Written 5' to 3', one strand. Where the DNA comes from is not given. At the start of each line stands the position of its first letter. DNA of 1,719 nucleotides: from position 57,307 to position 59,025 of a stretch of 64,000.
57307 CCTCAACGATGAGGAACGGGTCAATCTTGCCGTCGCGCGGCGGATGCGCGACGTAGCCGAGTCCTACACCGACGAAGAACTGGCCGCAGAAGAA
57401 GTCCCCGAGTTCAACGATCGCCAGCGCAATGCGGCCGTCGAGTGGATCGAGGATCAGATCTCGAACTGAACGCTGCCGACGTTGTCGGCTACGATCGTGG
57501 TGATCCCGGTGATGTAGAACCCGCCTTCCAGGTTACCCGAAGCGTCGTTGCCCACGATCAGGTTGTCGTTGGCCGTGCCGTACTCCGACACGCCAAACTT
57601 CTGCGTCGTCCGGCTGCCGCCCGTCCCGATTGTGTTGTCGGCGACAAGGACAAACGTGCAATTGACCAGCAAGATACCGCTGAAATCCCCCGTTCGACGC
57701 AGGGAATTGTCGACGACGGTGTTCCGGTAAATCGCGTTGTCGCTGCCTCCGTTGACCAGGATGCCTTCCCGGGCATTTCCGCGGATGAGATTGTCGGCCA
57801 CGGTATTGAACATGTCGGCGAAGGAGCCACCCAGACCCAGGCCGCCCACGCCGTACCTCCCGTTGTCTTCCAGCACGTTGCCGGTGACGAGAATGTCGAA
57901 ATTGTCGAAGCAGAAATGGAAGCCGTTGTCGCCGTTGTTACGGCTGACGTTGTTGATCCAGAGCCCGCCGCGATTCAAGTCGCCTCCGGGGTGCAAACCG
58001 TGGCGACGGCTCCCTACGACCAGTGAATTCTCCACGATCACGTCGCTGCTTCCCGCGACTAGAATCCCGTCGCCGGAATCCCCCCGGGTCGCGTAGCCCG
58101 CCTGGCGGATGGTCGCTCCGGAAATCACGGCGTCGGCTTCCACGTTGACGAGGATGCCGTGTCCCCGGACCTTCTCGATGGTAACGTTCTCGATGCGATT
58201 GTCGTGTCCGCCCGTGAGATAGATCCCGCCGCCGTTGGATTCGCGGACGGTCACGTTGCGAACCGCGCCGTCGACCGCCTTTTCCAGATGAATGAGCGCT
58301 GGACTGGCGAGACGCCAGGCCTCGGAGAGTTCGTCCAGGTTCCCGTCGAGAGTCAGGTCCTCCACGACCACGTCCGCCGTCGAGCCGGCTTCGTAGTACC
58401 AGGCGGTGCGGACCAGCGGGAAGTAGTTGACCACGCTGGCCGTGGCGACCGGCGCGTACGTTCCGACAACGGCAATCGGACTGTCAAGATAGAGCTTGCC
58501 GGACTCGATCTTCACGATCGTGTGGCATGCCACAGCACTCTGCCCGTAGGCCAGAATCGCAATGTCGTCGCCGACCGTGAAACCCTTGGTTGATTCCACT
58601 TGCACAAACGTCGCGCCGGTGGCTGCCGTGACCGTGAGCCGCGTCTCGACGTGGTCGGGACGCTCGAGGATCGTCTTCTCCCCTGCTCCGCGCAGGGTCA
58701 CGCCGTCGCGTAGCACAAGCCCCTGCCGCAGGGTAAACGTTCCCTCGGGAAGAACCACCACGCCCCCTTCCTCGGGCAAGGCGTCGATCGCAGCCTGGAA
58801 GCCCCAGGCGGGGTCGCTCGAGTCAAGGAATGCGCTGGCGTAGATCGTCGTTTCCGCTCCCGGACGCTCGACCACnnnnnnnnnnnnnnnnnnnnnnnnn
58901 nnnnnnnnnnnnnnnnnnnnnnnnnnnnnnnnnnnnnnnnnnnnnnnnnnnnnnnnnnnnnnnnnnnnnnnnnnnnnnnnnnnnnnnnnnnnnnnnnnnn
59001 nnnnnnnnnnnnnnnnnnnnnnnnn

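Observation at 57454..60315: Novel 37-aa tandem repeat family ('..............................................') preceding a beta-helix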

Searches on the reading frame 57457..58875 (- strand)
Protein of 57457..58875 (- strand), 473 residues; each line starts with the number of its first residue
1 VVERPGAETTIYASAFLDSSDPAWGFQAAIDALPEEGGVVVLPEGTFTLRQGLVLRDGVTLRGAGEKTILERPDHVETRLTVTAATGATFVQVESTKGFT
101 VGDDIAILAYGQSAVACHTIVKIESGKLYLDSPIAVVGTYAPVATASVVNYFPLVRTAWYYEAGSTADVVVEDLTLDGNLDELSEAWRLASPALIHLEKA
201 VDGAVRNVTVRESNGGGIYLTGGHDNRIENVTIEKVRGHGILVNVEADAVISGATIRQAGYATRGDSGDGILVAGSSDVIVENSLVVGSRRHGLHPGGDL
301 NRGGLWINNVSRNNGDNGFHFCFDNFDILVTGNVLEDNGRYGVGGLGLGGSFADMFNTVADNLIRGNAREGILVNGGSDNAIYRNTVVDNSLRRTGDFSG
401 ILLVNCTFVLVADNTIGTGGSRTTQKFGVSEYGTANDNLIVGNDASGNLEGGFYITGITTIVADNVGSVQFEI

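Call 40: find_homologous_proteins(query=window:57457-58875:-, max_evalue=0.001)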
Query seq(473 aa) (473 aa): 40 proteins with E <= 0.001 among 8000 candidates.
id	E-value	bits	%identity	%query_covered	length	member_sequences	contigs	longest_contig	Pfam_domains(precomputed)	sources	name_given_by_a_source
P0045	1.1e-199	682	65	100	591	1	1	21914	PF13229.13,PF12708.13,PF05048.20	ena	-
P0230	1.3e-178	613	66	93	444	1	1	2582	PF13229.13,PF05048.20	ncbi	ncbi:MAG: right-handed parallel beta-helix repeat-containing protein, partial [Thermoguttaceae bacte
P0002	1.4e-173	596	68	85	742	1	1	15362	PF13229.13,PF05048.20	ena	-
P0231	1.1e-142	494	72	68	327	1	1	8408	PF13229.13,PF05048.20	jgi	jgi:parallel beta-helix repeat protein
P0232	4.3e-136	472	71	65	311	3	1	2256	PF13229.13,PF05048.20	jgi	jgi:parallel beta-helix repeat protein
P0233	3.7e-102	361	43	98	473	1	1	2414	PF13229.13,PF05048.20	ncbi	-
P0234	1.8e-74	269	44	76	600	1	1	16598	PF13229.13,PF05048.20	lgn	-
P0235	5.9e-74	268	37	94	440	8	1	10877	PF13229.13,PF05048.20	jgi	-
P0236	5.2e-73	264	36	94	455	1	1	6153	PF13229.13,PF12708.13,PF05048.20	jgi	jgi:hypothetical protein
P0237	7.3e-70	254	43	77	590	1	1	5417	PF13229.13,PF05048.20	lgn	-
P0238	1.8e-66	243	35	94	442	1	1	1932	PF13229.13,PF12708.13,PF05048.20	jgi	jgi:parallel beta-helix repeat protein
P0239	1.3e-65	240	40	85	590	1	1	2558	PF13229.13,PF05048.20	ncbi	-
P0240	1.7e-64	236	41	71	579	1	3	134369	PF13229.13,PF05048.20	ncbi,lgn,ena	-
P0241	6.9e-64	234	41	76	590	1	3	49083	PF13229.13,PF05048.20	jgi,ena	-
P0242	1.0e-62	231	41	72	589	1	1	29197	PF13229.13,PF05048.20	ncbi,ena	-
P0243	9.1e-62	227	41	76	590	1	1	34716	PF13229.13,PF05048.20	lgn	-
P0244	1.3e-40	158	30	93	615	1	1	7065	PF13229.13,PF13385.14,PF05048.20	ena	-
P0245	7.2e-33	132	28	95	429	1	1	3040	PF13229.13,PF05048.20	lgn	-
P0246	1.6e-25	108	28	100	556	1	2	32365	PF13229.13,PF05048.20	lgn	-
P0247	1.9e-18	85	29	78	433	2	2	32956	PF13229.13,PF12708.13,PF05048.20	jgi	jgi:hypothetical protein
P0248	3.7e-18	84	29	86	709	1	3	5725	PF13229.13,PF00795.28,PF05048.20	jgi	jgi:predicted amidohydrolase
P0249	2.5e-17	81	29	78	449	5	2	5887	PF13229.13,PF12708.13,PF05048.20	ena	-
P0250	6.2e-17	80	29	78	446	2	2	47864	PF13229.13,PF12708.13,PF05048.20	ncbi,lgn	-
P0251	1.4e-14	72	28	78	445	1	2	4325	PF13229.13,PF05048.20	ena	-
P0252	4.0e-14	70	27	78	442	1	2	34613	PF13229.13,PF07602.18,PF05048.20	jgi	jgi:hypothetical protein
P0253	6.6e-14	70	28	78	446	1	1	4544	PF13229.13,PF22842.4,PF05048.20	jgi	jgi:hypothetical protein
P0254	7.7e-14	69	25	90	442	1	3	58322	PF13229.13,PF22842.4,PF05048.20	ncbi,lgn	-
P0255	5.9e-13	66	26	80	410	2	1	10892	PF13229.13,PF22842.4,PF05048.20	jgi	jgi:hypothetical protein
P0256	1.0e-11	62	27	80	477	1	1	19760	PF13229.13,PF05048.20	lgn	-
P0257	1.4e-10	59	27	67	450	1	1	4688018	PF13229.13,PF05048.20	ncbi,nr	ncbi:MAG: right-handed parallel beta-helix repeat-containing protein [Phycisphaerales bacterium]|nr:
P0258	1.2e-9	56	26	77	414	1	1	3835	PF13229.13,PF12708.13,PF05048.20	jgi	jgi:parallel beta-helix repeat protein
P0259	4.9e-9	54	25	78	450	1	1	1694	PF13229.13,PF12708.13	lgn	-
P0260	1.4e-8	52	27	80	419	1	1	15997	PF13229.13,PF05048.20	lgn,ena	-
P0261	1.7e-8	52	27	80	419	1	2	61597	PF13229.13,PF05048.20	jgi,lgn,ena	jgi:parallel beta-helix repeat protein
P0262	2.3e-8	51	27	80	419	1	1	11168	PF13229.13,PF05048.20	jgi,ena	jgi:parallel beta-helix repeat protein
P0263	4.4e-8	50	26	80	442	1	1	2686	PF13229.13,PF05048.20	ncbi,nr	ncbi:MAG: right-handed parallel beta-helix repeat-containing protein [Planctomycetaceae bacterium]|n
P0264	2.2e-7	48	27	90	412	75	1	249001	PF13229.13,PF05048.20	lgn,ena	-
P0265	8.5e-7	46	26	45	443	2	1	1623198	PF13229.13,PF05048.20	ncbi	-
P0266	8.5e-5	40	24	96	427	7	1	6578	PF13229.13,PF05048.20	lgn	-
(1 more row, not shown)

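Call 47: find_encoding_contigs(protein=P0240, flank=5000, max_places=2)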
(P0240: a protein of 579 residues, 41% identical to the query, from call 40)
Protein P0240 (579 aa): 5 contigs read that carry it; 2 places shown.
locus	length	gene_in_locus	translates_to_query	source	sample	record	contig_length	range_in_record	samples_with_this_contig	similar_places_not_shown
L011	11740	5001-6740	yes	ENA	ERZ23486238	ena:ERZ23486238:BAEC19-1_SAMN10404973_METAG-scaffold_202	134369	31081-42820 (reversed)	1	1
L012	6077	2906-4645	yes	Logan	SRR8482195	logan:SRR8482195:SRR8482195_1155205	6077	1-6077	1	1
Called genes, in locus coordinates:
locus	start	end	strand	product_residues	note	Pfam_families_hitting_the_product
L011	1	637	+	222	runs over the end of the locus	PF16473:Rv2179c-like (faint)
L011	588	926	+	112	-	-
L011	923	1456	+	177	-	PF13328:HD_4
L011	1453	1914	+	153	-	-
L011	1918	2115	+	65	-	-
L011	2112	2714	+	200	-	-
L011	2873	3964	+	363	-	PF01139:RtcB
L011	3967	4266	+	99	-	-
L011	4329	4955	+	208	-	PF08281:Sigma70_r4_2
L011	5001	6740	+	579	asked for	PF05048:NosD (faint), PF13229:Beta_helix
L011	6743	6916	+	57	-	-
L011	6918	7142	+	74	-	-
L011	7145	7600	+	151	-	-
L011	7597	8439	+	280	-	PF00303:Thymidylat_synt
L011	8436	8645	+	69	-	-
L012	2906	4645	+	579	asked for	PF05048:NosD (faint), PF13229:Beta_helix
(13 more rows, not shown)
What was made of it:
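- Closest known: Phage capsule depolymerases, tailspikes and polysaccharide lyases. Same: One 41%-identical relative of the domain is encoded in a phage-like contig (call 47).
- One relative lies in a phage-like contig (call 47).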

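Call 48: find_encoding_contigs(protein=P0235, flank=5000, max_places=2)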
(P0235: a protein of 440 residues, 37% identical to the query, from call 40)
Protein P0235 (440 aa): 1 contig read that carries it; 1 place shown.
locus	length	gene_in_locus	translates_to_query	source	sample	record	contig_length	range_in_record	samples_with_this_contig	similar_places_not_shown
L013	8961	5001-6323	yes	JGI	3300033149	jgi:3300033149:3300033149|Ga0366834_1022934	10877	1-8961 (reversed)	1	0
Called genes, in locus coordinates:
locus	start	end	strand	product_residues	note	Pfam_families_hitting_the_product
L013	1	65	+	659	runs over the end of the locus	?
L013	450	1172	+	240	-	PF13489:Methyltransf_23, PF13847:Methyltransf_31 (faint), PF08241:Methyltransf_11, PF08242:Methyltransf_12, PF13649:Methyltransf_25 (weak)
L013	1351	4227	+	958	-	PF24135:DUF7402 (weak), PF00754:F5_F8_type_C (weak), PF18582:HZS_alpha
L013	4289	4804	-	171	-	-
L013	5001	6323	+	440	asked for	PF13229:Beta_helix, PF05048:NosD (weak)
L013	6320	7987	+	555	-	-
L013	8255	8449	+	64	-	-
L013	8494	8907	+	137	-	-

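Call 52: predict_structure(alignment_id=A3)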
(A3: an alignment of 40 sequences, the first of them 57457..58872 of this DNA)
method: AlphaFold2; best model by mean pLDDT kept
length: 472 residues; sequences in the alignment: 40
mean_pLDDT: 93.6   pTM: 0.93
mean pLDDT of the five models: 93.6, 93.3, 93.2, 93.1, 92.9
residues with pLDDT >= 90: 397; 70-90: 58; 50-70: 14; < 50: 3
segments of 3 or more residues with pLDDT < 50: none
pLDDT, mean of each block of 10 residues (from residue 1): 67 97 98 96 98 97 98 95 96 98 91 90 98 89 92 90 88 96 67 94 98 94 96 96 93 97 84 94 98 89 96 98 95 98 85 94 98 96 98 97 97 89 96 96 97 97 97 83
secondary structure, 60 per line:
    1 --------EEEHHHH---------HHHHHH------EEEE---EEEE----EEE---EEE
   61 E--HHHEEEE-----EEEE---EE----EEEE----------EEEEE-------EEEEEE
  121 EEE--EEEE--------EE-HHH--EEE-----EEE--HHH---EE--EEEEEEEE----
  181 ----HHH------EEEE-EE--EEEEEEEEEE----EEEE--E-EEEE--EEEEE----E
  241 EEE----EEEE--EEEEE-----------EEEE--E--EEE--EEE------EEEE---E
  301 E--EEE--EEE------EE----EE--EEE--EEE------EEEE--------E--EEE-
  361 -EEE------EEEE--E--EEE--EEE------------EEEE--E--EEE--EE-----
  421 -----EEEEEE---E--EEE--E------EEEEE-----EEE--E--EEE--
elements in order: E9-11 H12-15 H25-30 E37-40 E44-47 E52-54 E58-61 E67-70 E76-79 E89-92 E103-107 E115-123 E126-129 E146-148 E154-156 E169-176 E194-197 E203-212 E217-220 E225-228 E231-235 E240-243 E248-251 E254-258 E270-273 E279-281 E284-286 E293-296 E304-306 E309-311 E328-330 E333-335 E342-345 E357-359 E362-364 E371-374 E380-382 E385-387 E400-403 E409-411 E426-431 E438-440 E450-454 E460-462 E468-470
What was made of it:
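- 57457..58857 (-): Right-handed parallel beta-helix domain (aa 487-953), polysaccharide-active type. AF2 pLDDT 93.6, pTM 0.93 (call 52).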

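Call 54: fold_search(model_id=the predicted structure, library=pdb)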
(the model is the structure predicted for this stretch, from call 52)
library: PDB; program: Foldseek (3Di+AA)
matches with E <= 10: 1095; with E <= 0.001: 187
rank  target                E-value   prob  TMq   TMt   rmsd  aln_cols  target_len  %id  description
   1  9k4a_A                6.9e-15  1.00  0.54  0.39  12.4       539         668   14  Cryo-EM structure of depolymerase S2-4 from Klebsiella phage K64-1 (released 2026-03-25)
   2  7w1c_A                2.2e-13  1.00  0.44  0.33  13.4       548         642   11  Crystal structure of Klebsiella pneumoniae K1 capsule-specific polysaccharide lyase in a P1 crystal form (released 2022-05-18)
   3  7w1c_D                3.1e-13  1.00  0.44  0.35  13.4       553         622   12  Crystal structure of Klebsiella pneumoniae K1 capsule-specific polysaccharide lyase in a P1 crystal form (released 2022-05-18)
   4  7w1c_C                4.8e-13  1.00  0.51  0.38  13.8       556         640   12  Crystal structure of Klebsiella pneumoniae K1 capsule-specific polysaccharide lyase in a P1 crystal form (released 2022-05-18)
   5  4ru4_B                5.8e-13  1.00  0.46  0.38  13.3       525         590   14  Crystal structure of the tailspike protein gp49 from Pseudomonas phage LKA1 (released 2015-11-18)
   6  5lw3                  8.5e-13  1.00  0.53  0.65   7.1       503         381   19  Azotobacter vinelandii Mannuronan C-5 epimerase AlgE6 A-module (released 2017-10-25)
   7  7w1c_B                9.3e-13  1.00  0.35  0.28  13.8       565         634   12  Crystal structure of Klebsiella pneumoniae K1 capsule-specific polysaccharide lyase in a P1 crystal form (released 2022-05-18)
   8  4ru5_C                9.8e-13  1.00  0.37  0.30  14.5       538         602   14  Crystal Structure of the Pseudomonas phage phi297 tailspike gp61 (released 2015-11-18)
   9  7w1c_E                1.6e-12  1.00  0.45  0.34  13.3       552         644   11  Crystal structure of Klebsiella pneumoniae K1 capsule-specific polysaccharide lyase in a P1 crystal form (released 2022-05-18)
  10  4ru5_A                2.4e-12  1.00  0.39  0.32  14.1       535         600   14  Crystal Structure of the Pseudomonas phage phi297 tailspike gp61 (released 2015-11-18)
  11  7w1d_D                5.0e-12  1.00  0.50  0.38  13.4       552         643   14  Crystal structure of Klebsiella pneumoniae K1 capsule-specific polysaccharide lyase in a C2 crystal form (released 2022-05-18)
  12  2pyg_B                7.3e-12  1.00  0.52  0.64   6.2       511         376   19  Azotobacter vinelandii Mannuronan C-5 epimerase AlgE4 A-module (released 2008-05-27)
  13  2pyh_B                7.7e-12  1.00  0.53  0.64   6.8       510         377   19  Azotobacter vinelandii Mannuronan C-5 epimerase AlgE4 A-module complexed with mannuronan trisaccharide (released 2008-05-27)
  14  2pyg_A                1.1e-11  1.00  0.53  0.65   6.9       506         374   19  Azotobacter vinelandii Mannuronan C-5 epimerase AlgE4 A-module (released 2008-05-27)
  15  2pyh_A                1.3e-11  1.00  0.51  0.63   7.0       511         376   19  Azotobacter vinelandii Mannuronan C-5 epimerase AlgE4 A-module complexed with mannuronan trisaccharide (released 2008-05-27)
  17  4ru4_A                2.8e-11  1.00  0.43  0.35  13.7       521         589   13  Crystal structure of the tailspike protein gp49 from Pseudomonas phage LKA1 (released 2015-11-18)
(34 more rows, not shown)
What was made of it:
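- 57457..58857 (-): Foldseek hits to Klebsiella phage depolymerase 9k4a (6.9e-15), K1 capsule lyase 7w1c, tailspike 4ru4 and AlgE6/AlgE4 A-modules (TMt 0.65) (call 54).
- On Right-handed parallel beta-helix (Pfam Beta_helix PF13229, pectate-lyase-like superfamily): 187 PDB matches at E<=1e-3; the matches listed are all beta-helix proteins, mostly enzymes (call 54).
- Closest known: AlgE-type mannuronan C-5 epimerases. Same: The A-module is among the best fold matches (5lw3, 2pyg; TMt 0.63-0.65; call 54).
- Closest known: Phage capsule depolymerases, tailspikes and polysaccharide lyases. Same: They are the best Foldseek matches to the C-terminal domain (E 7e-15 to 1e-12; call 54).
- The beta-helix resembles AlgE4/AlgE6 A-modules (TMt 0.63-0.65, 19% identity; call 54).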

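Call 78: search_dna_similar(query=window:57457-58872:-, collection=phages, mode=protein, max_rows=12)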
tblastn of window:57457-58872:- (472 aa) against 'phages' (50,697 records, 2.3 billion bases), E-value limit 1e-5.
No match.
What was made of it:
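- Closest known: Phage capsule depolymerases, tailspikes and polysaccharide lyases. Different: No tblastn hit in 50,697 phage records (call 78).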
